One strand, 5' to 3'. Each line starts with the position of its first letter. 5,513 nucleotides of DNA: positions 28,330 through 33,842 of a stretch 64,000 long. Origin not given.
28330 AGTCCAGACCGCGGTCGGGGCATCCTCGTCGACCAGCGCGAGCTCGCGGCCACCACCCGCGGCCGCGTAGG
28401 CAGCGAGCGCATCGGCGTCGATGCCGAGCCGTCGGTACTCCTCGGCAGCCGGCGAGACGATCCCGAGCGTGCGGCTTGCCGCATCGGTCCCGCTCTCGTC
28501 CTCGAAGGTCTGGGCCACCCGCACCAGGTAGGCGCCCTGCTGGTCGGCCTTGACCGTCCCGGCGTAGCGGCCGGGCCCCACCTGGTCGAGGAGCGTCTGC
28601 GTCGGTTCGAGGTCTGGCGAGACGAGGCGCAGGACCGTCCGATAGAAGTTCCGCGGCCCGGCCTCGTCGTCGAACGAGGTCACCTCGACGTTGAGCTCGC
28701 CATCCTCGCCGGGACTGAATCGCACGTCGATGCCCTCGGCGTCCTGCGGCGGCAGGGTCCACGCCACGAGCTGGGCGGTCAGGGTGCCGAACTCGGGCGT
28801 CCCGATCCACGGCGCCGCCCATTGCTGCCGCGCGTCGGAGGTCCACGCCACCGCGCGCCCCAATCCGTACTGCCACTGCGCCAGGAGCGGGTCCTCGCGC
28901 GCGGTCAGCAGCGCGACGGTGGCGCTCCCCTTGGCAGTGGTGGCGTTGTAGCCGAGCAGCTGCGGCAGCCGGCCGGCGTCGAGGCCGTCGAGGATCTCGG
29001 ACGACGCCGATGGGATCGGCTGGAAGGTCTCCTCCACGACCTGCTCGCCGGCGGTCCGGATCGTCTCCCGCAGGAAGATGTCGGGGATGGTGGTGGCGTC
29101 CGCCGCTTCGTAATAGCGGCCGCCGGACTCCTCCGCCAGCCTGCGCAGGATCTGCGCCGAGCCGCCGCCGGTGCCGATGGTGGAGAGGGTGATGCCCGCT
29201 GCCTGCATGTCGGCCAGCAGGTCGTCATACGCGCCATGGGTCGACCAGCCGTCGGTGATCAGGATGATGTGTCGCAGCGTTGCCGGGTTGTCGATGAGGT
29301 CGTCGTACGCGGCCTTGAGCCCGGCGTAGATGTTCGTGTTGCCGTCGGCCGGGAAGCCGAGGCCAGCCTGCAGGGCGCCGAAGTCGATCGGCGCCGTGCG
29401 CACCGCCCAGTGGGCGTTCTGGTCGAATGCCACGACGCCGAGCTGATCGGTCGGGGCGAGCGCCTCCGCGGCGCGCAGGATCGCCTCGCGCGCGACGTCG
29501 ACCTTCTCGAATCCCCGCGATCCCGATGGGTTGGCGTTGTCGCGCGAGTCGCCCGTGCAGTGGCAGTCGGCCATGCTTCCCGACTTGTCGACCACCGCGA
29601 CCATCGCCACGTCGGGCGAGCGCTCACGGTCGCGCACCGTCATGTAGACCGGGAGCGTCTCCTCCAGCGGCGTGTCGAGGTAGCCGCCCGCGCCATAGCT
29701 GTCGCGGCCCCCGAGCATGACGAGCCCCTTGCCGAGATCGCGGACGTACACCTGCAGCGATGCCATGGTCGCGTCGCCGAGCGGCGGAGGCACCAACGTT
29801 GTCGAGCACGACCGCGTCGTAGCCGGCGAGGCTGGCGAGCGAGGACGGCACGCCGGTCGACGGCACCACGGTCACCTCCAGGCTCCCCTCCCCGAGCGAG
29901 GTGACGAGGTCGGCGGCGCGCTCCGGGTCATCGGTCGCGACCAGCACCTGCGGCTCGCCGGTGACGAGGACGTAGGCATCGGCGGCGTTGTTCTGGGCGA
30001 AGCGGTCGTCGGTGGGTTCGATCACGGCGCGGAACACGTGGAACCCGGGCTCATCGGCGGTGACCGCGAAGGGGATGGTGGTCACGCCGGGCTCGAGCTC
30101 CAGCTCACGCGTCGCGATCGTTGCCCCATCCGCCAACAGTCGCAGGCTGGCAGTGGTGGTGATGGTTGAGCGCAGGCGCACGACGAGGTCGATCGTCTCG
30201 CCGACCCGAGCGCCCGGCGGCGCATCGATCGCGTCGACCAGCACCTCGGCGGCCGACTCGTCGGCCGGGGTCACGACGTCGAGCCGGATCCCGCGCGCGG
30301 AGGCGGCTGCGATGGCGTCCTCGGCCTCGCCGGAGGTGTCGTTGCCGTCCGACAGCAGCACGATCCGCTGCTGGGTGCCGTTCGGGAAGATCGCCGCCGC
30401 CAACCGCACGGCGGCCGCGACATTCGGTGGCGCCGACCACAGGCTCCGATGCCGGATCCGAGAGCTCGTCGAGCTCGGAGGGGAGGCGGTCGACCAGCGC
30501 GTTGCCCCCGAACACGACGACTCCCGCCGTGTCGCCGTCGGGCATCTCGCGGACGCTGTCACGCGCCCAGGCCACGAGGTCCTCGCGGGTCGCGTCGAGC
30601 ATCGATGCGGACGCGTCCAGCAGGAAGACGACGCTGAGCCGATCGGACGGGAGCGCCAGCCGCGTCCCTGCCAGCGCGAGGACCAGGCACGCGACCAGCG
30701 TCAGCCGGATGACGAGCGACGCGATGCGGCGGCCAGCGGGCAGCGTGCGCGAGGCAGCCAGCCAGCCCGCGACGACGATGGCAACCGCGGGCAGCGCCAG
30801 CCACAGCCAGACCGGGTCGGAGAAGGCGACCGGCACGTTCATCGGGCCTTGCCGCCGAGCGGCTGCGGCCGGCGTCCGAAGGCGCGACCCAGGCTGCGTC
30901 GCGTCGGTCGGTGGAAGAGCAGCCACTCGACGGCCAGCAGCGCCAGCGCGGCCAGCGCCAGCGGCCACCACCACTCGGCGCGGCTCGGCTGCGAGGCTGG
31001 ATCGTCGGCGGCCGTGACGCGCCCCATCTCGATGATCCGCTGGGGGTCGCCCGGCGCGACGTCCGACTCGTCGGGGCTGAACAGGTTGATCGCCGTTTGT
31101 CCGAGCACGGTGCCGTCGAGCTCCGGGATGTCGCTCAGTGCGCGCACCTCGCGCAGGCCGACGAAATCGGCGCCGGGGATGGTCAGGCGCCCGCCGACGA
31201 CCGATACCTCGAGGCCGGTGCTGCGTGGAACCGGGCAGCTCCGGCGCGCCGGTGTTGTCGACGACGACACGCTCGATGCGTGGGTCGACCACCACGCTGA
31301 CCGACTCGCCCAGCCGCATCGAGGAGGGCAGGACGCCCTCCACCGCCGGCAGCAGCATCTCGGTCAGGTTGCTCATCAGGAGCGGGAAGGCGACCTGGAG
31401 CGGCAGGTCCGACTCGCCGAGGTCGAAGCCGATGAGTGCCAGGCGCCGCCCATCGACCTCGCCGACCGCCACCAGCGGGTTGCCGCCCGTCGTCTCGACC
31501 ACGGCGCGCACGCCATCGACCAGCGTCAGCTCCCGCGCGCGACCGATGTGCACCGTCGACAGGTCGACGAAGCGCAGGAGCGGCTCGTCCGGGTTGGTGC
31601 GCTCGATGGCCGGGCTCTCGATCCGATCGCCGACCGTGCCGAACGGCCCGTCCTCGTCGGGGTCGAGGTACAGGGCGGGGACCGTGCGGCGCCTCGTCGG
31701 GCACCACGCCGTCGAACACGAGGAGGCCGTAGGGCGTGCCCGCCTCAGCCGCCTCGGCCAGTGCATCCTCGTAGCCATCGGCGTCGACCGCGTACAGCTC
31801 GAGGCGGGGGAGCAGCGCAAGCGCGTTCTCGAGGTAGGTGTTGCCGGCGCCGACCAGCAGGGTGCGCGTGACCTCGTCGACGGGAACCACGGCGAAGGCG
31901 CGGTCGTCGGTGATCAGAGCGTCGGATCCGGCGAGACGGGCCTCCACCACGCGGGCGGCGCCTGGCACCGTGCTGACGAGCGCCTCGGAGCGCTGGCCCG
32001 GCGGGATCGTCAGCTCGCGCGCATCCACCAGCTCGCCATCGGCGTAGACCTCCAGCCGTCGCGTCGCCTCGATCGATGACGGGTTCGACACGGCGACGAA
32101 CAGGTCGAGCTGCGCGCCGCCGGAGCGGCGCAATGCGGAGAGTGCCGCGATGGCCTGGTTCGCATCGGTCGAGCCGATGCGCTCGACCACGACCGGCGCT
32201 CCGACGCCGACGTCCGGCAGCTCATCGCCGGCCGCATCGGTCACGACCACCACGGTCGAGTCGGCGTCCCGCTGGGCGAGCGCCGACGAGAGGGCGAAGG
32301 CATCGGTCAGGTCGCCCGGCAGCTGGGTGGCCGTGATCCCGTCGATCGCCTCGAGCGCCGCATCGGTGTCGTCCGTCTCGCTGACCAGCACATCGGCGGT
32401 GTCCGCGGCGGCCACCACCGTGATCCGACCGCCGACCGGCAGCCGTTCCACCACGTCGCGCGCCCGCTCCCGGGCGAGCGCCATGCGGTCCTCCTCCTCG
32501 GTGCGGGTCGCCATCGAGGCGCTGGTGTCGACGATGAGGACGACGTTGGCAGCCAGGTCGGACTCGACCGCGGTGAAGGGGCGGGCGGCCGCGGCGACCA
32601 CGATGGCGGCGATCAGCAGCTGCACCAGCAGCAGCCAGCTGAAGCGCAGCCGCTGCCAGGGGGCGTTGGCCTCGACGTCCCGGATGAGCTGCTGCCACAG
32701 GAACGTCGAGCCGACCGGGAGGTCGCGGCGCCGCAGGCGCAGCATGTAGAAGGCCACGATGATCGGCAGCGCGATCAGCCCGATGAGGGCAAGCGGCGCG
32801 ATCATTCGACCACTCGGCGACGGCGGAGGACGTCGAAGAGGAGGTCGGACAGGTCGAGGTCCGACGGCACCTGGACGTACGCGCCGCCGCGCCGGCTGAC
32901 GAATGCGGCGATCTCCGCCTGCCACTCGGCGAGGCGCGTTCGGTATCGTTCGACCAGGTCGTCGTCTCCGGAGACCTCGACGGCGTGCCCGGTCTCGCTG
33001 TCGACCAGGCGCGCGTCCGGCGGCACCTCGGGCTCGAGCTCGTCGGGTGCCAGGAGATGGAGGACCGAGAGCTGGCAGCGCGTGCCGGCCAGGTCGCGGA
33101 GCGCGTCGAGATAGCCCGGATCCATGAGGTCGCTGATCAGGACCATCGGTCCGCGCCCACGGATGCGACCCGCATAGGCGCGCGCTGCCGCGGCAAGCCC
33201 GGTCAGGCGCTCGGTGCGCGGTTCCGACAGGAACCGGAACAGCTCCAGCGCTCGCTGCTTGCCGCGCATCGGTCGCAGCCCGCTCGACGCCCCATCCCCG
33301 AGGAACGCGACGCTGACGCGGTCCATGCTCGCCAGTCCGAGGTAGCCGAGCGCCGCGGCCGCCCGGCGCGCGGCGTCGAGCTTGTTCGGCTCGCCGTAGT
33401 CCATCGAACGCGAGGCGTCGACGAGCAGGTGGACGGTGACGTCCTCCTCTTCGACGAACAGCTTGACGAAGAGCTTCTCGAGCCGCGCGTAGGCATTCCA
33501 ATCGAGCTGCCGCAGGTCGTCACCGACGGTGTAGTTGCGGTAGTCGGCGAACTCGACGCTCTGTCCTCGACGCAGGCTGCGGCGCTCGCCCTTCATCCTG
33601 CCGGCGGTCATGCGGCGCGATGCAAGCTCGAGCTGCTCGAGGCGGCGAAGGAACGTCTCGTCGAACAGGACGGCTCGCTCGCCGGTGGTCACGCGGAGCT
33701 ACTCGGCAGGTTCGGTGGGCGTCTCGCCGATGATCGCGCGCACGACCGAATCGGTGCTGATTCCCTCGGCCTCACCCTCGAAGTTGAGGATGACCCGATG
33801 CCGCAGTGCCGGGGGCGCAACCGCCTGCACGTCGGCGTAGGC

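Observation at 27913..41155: Eight-gene, translationally coupled MoxR-DUF58-VWA (Bat-like) cluster extended by an ABC-2 exporter and giant membrane proteins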

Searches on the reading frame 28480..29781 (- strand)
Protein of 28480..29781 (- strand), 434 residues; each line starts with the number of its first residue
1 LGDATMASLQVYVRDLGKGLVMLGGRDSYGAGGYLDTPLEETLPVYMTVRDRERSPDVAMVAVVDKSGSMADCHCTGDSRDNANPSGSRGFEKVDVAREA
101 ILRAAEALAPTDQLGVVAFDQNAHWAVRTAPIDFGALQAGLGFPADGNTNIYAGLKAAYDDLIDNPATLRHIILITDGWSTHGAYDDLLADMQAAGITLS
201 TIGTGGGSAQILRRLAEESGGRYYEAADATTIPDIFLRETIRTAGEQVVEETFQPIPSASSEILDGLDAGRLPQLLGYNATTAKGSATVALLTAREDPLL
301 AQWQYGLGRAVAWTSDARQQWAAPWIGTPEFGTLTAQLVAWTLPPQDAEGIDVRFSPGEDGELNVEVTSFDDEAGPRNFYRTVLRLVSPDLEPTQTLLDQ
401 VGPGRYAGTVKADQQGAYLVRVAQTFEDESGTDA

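Call 61: find_related_loci(query=window:28480-29781:-, collection=metagenome_contigs, flank=10000)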
Query window:28480-29781:- (434 aa) in metagenome_contigs; peptide patterns used: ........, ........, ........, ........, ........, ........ (x = any residue, [..] = any of these).
224 stretches matched a pattern; 32 encode a relative of the query (tblastn E <= 1e-3); 32 distinct loci.
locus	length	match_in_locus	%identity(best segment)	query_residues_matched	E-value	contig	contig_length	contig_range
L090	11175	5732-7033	95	1-434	0e+0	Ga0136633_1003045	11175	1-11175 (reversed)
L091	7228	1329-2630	94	1-434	0e+0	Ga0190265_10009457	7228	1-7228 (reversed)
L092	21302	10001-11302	93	1-434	0e+0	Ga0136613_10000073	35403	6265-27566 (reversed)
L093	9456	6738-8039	94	1-434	0e+0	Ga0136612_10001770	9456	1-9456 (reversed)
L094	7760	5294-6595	89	1-434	0e+0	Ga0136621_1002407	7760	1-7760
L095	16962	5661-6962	89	1-434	0e+0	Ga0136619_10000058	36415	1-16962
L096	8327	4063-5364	91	1-434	0e+0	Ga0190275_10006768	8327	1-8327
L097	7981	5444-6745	90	1-434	0e+0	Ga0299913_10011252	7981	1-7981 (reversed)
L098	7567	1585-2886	89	1-434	0e+0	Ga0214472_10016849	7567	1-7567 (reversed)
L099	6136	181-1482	90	1-434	0e+0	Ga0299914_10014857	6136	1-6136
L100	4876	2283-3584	89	1-434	0e+0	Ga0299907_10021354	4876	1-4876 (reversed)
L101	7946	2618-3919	89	1-434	0e+0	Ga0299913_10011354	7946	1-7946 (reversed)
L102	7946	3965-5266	89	1-434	0e+0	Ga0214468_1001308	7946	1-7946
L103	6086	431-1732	89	1-434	0e+0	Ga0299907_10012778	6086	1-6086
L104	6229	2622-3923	89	1-434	0e+0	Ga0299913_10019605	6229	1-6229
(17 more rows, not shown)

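Call 64: search_protein_families(library=pfam, max_evalue=0.001, proteins=[L092:8942-11884:+, L092:6972-8942:+, L092:11891-14017:-, L092:14377-16011:-, L092:16465-18630:-, L092:18644-20128:-])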
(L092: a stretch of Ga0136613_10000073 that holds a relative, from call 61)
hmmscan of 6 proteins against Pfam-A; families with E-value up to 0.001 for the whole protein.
L092:8942-11884:+ (981 aa): 5 families
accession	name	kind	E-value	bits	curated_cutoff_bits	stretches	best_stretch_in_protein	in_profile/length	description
PF13519.12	VWA_2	-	2.5e-19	70.3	27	2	71-166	1-106/107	von Willebrand factor type A domain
PF00092.34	VWA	-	2.4e-18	67.4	23.8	1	413-589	2-172/174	von Willebrand factor type A domain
PF07090.17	GATase1_like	-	1.5e-13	51.4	27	1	614-677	163-226/247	Putative glutamine amidotransferase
PF13768.12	VWA_3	-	1.2e-11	45.3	27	1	452-577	22-154/155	von Willebrand factor type A domain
PF05762.20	VWA_CoxE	-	7.2e-09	35.8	26.4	0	69-199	57-194/222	VWA domain containing CoxE-like protein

L092:6972-8942:+ (657 aa): 3 families
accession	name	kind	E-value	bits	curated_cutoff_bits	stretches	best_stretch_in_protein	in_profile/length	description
PF13519.12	VWA_2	-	6.8e-15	56.1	27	1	88-191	1-106/107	von Willebrand factor type A domain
PF07584.16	BatA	-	6.4e-12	46.2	25.9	1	3-76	6-77/77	Aerotolerance regulator N-terminal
PF00092.34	VWA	-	0.00092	19.9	23.8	0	87-190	1-112/174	von Willebrand factor type A domain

L092:11891-14017:- (709 aa): 2 families
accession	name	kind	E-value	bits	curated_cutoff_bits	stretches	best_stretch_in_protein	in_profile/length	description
PF13517.12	FG-GAP_3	-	3.1e-05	24.9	26.9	0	181-242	1-53/61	FG-GAP-like repeat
PF09136.16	Glucodextran_B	-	0.00015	22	27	1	595-655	15-77/83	Glucodextranase, domain B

L092:14377-16011:- (545 aa): 0 families

L092:16465-18630:- (722 aa): 1 family
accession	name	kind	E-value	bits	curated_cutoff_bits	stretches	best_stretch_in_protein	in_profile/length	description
PF01839.29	FG-GAP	-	0.0006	20.1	22.1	0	167-184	3-20/37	FG-GAP repeat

L092:18644-20128:- (495 aa): 4 families
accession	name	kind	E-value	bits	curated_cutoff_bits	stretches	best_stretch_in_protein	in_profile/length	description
PF00441.29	Acyl-CoA_dh_1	-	1.8e-53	181.2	22.4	1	342-490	2-150/150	Acyl-CoA dehydrogenase, C-terminal domain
PF02771.21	Acyl-CoA_dh_N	-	5.2e-40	136.8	22.9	1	119-230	2-113/113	Acyl-CoA dehydrogenase, N-terminal domain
PF02770.24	Acyl-CoA_dh_M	-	1.9e-26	92.5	33.3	1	234-329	1-97/97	Acyl-CoA dehydrogenase, middle domain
PF08028.16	Acyl-CoA_dh_2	-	2.2e-23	83.5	22.7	1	356-472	1-127/134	Acyl-CoA dehydrogenase, C-terminal domain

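Call 100: search_protein_families(library=padloc, max_evalue=0.001, proteins=[L092:6972-8942:+, L092:8942-11884:+])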
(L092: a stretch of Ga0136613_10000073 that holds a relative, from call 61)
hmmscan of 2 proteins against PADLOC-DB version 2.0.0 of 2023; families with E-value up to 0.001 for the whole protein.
L092:6972-8942:+ (657 aa): 0 families

L092:8942-11884:+ (981 aa): 0 families

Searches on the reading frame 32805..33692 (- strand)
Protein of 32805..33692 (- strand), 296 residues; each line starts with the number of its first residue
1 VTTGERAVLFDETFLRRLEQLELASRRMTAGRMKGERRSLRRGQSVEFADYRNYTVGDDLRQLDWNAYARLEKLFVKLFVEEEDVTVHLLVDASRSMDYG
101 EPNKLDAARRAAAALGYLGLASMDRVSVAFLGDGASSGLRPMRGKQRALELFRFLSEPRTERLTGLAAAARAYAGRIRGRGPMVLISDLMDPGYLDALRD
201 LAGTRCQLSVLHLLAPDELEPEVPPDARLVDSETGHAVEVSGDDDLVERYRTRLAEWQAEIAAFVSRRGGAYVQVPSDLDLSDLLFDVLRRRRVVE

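Call 6: search_protein_families(library=pfam, max_evalue=0.01, proteins=[window:32805-33692:-])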
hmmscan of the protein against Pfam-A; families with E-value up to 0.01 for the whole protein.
window:32805-33692:- (296 aa): 2 families
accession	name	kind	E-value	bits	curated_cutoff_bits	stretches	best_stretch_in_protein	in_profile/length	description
PF01882.25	DUF58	-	2e-33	115.9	23.4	1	50-258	1-214/216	Protein of unknown function DUF58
PF13519.12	VWA_2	-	0.00015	22.8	27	1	89-188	3-105/107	von Willebrand factor type A domain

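Call 31: search_protein_families(library=ncbifam, max_evalue=0.1, proteins=[window:32805-33692:-])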
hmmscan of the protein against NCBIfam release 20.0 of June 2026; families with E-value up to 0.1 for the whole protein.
window:32805-33692:- (296 aa): 0 families

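Call 100: search_protein_families(library=padloc, max_evalue=0.001, proteins=[window:32805-33692:-])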
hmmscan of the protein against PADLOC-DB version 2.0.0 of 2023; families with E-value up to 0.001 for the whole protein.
window:32805-33692:- (296 aa): 0 families
